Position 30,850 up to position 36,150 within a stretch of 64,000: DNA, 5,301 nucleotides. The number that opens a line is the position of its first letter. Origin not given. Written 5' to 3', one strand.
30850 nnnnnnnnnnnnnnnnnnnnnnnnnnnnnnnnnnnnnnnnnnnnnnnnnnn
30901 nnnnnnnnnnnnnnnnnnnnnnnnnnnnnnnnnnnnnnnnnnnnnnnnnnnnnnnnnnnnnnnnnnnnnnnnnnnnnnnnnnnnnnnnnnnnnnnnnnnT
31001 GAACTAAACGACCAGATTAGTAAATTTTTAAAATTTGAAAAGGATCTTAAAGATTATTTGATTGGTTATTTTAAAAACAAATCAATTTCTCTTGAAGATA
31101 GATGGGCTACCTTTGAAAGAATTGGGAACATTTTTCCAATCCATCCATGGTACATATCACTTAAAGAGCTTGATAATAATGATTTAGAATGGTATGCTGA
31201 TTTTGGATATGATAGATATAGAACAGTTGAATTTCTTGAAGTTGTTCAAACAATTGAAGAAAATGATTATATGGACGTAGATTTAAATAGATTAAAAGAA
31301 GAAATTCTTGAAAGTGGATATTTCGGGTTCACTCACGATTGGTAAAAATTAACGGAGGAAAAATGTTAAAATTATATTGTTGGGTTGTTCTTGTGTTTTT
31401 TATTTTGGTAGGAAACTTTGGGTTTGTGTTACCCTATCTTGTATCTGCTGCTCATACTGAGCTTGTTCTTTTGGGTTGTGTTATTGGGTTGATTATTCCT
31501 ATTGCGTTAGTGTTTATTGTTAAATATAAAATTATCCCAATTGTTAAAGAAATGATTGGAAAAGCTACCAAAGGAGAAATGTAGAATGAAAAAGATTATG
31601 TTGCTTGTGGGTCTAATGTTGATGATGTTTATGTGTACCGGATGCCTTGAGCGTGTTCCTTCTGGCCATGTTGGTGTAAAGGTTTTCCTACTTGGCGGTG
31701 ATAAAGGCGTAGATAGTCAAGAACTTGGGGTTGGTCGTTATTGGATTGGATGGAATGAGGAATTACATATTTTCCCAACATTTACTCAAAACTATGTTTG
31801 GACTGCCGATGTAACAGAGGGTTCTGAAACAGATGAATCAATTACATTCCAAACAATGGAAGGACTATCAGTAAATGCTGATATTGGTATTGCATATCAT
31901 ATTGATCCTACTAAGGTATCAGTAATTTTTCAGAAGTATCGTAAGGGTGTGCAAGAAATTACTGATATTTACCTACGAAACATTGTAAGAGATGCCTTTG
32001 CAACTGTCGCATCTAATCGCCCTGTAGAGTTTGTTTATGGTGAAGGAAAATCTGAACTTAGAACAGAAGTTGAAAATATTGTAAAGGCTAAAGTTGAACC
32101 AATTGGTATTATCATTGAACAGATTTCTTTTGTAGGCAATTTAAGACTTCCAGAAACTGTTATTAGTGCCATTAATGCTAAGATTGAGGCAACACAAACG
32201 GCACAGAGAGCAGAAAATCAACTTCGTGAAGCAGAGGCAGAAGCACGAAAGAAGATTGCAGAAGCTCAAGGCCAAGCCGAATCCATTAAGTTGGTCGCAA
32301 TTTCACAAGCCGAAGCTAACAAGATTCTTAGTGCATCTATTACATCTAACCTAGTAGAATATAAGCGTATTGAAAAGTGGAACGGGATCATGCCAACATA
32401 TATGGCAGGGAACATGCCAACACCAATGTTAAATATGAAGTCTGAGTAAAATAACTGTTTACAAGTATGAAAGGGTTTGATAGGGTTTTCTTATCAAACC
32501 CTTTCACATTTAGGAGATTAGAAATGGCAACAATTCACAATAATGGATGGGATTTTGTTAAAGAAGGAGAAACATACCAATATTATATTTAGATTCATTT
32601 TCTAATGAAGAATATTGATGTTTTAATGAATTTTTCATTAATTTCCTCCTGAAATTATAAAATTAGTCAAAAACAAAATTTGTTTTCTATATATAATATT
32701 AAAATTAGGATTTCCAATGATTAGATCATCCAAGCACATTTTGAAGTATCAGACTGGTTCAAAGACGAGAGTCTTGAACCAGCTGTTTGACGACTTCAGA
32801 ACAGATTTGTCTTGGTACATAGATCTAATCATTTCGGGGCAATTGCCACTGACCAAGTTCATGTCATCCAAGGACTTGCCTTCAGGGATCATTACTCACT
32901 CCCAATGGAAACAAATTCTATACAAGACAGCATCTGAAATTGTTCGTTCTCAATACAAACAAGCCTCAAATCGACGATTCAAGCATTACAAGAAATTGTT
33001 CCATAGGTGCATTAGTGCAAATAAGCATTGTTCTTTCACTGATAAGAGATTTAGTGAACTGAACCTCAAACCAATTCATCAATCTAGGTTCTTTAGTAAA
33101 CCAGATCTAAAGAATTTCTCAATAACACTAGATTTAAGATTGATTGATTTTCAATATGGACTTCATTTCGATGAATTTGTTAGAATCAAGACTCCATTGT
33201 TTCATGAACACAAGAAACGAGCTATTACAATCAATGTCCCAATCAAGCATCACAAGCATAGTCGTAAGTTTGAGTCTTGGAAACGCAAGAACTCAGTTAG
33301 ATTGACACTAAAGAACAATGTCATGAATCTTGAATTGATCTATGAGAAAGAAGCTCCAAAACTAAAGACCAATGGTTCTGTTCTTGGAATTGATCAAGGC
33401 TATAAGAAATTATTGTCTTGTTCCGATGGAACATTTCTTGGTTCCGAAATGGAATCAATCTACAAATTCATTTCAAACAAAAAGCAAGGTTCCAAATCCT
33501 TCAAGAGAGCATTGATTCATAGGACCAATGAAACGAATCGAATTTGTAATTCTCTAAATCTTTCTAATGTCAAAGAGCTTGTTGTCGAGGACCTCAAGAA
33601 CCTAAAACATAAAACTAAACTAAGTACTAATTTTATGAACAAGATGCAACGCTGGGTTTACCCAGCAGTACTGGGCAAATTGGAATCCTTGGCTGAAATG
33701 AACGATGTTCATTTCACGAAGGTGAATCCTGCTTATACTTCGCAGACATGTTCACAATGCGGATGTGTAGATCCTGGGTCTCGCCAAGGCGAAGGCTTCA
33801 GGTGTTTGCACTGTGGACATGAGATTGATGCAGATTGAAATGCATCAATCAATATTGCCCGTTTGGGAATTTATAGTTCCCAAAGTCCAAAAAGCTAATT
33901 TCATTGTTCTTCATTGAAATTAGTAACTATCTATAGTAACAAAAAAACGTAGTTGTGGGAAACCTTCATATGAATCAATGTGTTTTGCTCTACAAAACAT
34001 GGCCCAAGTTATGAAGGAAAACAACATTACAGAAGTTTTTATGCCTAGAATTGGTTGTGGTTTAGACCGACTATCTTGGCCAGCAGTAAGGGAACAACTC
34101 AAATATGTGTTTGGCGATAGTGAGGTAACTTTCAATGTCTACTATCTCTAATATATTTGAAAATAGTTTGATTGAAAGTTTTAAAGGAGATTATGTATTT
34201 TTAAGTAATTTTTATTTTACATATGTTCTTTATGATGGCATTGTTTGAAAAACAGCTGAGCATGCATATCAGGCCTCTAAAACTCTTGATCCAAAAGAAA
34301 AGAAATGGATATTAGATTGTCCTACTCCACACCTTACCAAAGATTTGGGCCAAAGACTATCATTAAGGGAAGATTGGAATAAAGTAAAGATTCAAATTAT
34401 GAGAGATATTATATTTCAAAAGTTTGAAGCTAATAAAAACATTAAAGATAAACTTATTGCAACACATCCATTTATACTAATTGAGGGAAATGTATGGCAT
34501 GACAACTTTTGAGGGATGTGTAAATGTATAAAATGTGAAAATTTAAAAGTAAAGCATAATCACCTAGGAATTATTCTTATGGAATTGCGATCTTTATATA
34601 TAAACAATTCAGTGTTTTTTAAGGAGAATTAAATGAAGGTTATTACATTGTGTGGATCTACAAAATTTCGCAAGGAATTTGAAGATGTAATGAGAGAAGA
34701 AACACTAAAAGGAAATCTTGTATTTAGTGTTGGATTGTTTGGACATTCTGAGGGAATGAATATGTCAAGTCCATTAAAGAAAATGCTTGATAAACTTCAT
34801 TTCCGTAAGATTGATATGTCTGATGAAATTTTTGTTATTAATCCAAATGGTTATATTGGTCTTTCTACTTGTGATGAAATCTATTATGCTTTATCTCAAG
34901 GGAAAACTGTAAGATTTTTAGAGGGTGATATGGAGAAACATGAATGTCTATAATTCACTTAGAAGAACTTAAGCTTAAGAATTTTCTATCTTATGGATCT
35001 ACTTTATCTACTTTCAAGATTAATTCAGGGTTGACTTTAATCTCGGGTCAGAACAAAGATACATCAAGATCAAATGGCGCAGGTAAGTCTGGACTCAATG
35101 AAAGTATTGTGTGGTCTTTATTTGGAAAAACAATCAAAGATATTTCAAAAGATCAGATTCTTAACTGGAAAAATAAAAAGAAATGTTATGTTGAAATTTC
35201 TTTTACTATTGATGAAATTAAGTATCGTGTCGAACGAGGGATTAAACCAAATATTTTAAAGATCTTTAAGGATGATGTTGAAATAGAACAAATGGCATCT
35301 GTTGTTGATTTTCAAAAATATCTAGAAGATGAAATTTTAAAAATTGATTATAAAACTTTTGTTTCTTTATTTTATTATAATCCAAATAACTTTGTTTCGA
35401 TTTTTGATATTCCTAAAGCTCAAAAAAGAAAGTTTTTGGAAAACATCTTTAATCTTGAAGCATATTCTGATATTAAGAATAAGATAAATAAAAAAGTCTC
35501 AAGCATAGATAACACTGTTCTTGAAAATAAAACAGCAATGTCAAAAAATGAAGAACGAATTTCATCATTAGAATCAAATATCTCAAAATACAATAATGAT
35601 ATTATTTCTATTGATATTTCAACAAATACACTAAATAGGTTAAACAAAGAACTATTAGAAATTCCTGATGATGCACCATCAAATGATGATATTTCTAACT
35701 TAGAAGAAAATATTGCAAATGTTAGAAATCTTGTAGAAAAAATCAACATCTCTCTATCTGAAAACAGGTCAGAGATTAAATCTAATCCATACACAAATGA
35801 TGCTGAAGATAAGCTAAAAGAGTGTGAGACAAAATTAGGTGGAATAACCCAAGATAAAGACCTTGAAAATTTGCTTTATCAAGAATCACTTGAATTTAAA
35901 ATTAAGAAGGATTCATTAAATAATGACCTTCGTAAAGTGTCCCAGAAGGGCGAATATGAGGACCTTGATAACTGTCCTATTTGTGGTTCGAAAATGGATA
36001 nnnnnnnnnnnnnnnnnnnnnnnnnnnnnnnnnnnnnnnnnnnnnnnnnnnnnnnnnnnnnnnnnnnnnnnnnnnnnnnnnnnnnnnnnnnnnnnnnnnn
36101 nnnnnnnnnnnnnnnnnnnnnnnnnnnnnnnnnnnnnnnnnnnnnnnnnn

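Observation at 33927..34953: Macro fragment, NADAR and Rcl/NDT-like gene cluster next to gp46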

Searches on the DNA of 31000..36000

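Call 8: search_rna_families(source=window, start=31000, end=36000, threshold=evalue, max_evalue=1, show_alignments=2)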
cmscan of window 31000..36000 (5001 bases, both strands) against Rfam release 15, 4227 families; matches with E-value up to 1: 2.
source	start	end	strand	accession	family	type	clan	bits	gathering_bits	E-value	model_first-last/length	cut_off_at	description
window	32459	32513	-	RF03210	mir-7359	Gene; miRNA;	-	23.1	90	0.66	1-56/56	no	mir-7359 microRNA precursor family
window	33887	33932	-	RF03904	MIR7991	Gene; miRNA;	-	22.8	58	0.24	1-47/47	no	MIR7991 microRNA precursor family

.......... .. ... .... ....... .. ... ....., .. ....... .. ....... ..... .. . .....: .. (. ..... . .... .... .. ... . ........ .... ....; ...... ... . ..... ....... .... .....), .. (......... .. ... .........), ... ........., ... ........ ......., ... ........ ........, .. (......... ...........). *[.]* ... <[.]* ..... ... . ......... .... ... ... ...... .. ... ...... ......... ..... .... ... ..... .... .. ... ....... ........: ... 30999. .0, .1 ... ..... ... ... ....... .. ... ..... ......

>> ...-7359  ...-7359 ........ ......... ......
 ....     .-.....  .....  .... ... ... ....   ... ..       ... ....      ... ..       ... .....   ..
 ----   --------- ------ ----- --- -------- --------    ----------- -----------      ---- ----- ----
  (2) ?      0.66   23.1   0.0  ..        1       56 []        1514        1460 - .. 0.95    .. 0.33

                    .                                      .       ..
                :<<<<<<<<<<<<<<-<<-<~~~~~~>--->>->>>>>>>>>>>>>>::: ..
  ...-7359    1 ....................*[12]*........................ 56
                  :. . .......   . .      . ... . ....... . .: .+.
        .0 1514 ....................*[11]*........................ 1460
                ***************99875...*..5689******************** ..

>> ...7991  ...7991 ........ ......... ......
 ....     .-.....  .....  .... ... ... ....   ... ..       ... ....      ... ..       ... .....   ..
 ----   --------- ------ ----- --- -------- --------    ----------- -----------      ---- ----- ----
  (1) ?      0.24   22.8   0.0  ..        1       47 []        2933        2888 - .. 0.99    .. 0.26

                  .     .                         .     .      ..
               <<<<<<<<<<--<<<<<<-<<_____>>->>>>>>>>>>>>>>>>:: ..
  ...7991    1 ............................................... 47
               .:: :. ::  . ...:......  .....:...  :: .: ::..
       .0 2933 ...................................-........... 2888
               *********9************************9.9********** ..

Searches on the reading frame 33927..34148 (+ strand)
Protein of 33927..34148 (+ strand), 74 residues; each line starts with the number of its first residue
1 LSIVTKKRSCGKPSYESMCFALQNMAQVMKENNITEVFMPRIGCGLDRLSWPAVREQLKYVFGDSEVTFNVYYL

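Call 7: search_protein_families(library=pfam, max_evalue=1, proteins=[window:33927-34148:+])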
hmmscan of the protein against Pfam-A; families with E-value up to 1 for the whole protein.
seq(74 aa): 1 family
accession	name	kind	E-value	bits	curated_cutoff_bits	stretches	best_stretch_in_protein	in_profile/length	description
PF01661.27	Macro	-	0.00083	19.7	22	1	10-56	70-116/118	Macro domain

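Call 10: search_protein_families(library=phrogs, max_evalue=0.01, proteins=[window:33927-34148:+])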
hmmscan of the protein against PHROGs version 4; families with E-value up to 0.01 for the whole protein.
seq(74 aa): 2 families
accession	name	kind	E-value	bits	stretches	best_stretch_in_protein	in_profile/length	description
phrog_335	-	other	1.3e-10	42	1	11-72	141-203/422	phosphatase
phrog_15329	-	unknown function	0.00018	22.8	1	14-55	42-83/104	-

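Call 73: find_homologous_proteins(query=window:33927-34148:+, max_evalue=0.00001)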
Query seq(74 aa) (74 aa): 4 proteins with E <= 0.00001 among 4 candidates.
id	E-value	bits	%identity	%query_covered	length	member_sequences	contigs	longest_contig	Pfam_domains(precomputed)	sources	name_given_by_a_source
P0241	6.6e-30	119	95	77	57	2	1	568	-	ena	-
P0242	3.5e-19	86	57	100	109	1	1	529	-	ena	-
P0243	1.3e-18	84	87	61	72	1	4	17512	-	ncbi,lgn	-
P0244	8.1e-13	65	47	99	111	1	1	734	-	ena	-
